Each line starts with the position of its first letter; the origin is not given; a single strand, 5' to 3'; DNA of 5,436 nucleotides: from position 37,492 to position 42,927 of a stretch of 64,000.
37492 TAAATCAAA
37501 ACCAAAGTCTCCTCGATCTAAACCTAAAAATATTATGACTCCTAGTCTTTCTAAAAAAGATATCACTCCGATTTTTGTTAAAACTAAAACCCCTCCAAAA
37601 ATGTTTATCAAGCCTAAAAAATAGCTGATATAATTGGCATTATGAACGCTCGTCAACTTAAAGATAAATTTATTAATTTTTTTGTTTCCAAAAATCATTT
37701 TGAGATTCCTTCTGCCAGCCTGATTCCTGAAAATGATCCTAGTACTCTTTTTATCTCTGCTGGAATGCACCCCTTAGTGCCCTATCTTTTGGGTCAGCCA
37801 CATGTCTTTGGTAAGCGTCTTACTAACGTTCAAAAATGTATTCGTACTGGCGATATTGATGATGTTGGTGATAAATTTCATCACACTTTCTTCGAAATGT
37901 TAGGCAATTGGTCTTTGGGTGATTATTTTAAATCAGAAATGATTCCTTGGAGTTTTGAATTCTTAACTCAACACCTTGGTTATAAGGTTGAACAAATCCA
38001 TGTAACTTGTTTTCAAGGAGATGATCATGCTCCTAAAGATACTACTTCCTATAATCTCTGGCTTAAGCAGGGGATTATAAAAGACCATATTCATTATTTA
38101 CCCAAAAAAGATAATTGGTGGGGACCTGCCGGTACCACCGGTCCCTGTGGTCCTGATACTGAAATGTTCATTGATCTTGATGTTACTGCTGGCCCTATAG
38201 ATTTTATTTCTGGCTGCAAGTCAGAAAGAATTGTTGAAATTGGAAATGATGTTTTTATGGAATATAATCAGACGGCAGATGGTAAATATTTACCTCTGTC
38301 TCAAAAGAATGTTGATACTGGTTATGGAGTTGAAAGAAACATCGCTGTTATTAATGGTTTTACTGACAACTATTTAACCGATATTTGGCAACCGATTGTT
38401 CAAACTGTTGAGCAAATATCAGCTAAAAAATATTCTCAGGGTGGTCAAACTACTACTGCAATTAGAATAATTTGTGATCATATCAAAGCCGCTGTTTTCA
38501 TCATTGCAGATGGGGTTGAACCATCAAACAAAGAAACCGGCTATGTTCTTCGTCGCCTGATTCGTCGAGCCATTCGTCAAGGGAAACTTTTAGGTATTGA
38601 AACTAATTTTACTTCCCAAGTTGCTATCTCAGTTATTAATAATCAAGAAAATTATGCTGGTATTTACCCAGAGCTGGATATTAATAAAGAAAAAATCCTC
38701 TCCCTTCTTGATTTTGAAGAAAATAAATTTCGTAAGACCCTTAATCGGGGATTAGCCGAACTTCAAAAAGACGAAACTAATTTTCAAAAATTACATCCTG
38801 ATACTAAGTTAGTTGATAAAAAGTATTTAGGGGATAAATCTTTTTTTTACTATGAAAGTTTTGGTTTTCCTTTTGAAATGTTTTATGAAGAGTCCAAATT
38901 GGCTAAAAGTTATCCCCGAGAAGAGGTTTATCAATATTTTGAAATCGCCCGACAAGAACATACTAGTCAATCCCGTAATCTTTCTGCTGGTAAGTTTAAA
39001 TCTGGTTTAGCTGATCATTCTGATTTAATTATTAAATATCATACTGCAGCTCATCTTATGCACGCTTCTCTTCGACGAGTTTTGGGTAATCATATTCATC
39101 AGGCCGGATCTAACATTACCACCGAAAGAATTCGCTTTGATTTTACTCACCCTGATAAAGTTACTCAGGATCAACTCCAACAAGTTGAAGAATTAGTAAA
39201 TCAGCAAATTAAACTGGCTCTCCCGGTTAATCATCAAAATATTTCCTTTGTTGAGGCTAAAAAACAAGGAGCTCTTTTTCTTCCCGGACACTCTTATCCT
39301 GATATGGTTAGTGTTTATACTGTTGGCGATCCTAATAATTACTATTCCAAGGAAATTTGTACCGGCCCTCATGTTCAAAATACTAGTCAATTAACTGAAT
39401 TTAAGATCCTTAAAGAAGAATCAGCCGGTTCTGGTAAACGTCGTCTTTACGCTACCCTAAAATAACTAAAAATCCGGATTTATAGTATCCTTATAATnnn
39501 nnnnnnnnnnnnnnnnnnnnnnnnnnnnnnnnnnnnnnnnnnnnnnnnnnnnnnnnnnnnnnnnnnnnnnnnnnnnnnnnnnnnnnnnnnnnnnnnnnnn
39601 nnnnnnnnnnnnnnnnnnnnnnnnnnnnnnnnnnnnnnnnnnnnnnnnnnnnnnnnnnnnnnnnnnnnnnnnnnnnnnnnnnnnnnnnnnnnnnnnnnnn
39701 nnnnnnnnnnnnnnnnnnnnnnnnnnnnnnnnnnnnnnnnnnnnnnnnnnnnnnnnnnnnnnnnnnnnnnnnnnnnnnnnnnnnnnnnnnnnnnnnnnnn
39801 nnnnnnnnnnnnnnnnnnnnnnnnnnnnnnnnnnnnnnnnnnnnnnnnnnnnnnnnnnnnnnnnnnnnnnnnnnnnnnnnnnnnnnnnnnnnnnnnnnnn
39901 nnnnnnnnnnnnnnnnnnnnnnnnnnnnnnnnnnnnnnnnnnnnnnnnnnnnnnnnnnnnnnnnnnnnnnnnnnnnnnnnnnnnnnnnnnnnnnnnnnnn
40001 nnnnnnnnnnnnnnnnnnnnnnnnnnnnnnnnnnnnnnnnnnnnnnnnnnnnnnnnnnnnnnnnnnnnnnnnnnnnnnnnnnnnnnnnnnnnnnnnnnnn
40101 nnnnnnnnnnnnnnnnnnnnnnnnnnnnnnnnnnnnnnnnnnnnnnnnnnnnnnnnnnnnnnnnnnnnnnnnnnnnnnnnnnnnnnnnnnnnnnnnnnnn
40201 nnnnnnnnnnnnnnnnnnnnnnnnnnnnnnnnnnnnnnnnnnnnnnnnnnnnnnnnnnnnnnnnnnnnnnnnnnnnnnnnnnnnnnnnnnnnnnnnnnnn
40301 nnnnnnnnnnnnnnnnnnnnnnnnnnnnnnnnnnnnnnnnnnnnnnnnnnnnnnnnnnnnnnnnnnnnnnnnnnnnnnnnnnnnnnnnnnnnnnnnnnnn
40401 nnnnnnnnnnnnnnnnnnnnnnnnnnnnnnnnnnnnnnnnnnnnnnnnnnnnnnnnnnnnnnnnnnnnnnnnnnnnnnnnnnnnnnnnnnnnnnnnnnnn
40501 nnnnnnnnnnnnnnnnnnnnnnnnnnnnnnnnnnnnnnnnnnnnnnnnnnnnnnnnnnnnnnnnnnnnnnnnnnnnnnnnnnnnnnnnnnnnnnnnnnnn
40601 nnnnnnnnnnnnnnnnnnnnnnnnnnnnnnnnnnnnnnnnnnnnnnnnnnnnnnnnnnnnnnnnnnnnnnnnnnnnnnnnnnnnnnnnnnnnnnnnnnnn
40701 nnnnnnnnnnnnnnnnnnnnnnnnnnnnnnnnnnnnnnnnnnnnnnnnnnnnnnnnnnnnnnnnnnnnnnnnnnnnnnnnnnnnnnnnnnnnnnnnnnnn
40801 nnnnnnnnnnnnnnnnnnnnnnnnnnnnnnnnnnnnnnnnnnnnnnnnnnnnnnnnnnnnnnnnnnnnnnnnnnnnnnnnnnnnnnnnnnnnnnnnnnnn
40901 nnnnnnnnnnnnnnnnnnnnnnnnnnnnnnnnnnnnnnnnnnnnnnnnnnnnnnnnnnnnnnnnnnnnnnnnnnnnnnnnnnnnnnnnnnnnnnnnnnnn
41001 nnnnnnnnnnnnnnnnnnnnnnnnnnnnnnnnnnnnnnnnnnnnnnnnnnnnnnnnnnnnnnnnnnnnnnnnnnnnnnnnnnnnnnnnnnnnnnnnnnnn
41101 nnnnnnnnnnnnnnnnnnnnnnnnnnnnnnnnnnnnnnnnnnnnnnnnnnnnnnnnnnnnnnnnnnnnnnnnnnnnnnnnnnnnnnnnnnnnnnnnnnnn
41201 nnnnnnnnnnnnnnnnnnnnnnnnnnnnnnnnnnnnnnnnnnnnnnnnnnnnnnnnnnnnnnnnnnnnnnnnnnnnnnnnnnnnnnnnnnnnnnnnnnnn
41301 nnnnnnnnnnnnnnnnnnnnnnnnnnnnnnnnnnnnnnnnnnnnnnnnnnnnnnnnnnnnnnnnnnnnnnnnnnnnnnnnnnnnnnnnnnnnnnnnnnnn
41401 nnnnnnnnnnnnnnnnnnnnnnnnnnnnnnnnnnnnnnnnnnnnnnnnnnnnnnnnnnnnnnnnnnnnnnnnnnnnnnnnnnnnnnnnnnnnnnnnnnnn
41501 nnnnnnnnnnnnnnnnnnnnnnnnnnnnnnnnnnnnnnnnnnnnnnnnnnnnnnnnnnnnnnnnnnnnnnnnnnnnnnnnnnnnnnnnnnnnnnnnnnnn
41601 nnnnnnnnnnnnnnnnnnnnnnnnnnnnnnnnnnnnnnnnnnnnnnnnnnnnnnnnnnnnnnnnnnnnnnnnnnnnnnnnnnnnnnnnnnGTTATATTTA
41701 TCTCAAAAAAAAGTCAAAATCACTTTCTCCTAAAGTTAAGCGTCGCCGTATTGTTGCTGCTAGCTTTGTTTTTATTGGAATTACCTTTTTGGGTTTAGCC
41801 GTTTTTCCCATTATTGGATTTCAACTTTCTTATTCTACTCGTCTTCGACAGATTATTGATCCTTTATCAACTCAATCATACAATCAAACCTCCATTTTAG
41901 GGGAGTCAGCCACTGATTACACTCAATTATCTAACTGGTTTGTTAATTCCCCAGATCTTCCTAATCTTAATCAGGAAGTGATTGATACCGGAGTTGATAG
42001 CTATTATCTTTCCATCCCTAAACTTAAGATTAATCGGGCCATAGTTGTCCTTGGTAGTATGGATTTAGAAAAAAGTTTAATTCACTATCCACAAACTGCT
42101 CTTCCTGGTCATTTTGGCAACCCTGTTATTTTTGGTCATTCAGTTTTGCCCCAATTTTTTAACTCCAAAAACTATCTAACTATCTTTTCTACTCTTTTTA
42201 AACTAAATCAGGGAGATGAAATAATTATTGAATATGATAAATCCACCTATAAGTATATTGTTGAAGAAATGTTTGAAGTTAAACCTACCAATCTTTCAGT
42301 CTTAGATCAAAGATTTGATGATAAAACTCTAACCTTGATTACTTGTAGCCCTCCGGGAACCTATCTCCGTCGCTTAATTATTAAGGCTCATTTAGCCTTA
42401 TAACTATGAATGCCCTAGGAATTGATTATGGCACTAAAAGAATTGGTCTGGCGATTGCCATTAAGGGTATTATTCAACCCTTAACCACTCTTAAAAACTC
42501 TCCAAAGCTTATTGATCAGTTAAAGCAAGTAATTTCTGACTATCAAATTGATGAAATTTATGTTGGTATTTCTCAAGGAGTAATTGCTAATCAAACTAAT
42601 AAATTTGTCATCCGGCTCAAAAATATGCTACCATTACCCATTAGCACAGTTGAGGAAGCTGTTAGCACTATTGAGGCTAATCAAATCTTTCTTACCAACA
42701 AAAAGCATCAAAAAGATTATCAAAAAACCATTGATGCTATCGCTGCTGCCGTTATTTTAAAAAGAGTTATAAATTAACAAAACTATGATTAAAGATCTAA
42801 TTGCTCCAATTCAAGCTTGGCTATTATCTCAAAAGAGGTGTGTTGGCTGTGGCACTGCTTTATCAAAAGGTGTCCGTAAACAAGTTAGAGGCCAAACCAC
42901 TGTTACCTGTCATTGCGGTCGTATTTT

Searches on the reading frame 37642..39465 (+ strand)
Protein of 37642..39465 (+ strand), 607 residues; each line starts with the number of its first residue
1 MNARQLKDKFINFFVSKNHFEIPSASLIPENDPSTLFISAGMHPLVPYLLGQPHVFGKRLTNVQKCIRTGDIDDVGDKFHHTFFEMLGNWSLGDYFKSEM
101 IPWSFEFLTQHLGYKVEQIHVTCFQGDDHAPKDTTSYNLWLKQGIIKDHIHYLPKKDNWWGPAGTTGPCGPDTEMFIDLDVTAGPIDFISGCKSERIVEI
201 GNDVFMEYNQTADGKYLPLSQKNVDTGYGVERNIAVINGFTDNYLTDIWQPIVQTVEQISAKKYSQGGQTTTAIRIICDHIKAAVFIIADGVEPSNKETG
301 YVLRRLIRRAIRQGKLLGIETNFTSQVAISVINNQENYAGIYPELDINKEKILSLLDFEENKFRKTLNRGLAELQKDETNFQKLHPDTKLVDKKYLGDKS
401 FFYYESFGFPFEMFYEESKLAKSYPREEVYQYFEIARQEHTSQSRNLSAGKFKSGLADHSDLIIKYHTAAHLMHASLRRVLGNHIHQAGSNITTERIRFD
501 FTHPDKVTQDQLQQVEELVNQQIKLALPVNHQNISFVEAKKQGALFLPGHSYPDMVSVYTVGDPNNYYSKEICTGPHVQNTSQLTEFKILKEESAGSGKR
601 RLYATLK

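Call 10: search_protein_families(library=pfam, proteins=[window:37642-39465:+], max_evalue=0.001)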
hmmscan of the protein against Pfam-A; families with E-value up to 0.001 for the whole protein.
window:37642-39465:+ (607 aa): 2 families
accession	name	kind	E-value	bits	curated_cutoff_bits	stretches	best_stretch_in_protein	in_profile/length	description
PF01411.24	tRNA-synt_2c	-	6.5e-119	398.4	30.3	1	6-452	2-436/552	tRNA synthetases class II (A)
PF07973.19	tRNA_SAD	-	2.9e-14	53.2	24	1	556-603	1-44/44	Threonyl and Alanyl tRNA synthetase second additional domain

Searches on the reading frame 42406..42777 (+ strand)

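Call 10: search_protein_families(library=pfam, proteins=[window:42406-42777:+], max_evalue=0.001)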
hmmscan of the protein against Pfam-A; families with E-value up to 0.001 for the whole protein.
window:42406-42777:+ (123 aa): 1 family
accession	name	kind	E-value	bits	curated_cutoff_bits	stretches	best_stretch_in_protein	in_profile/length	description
PF03652.20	RuvX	-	4e-24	85.9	29.2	1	1-122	1-132/134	Holliday junction resolvase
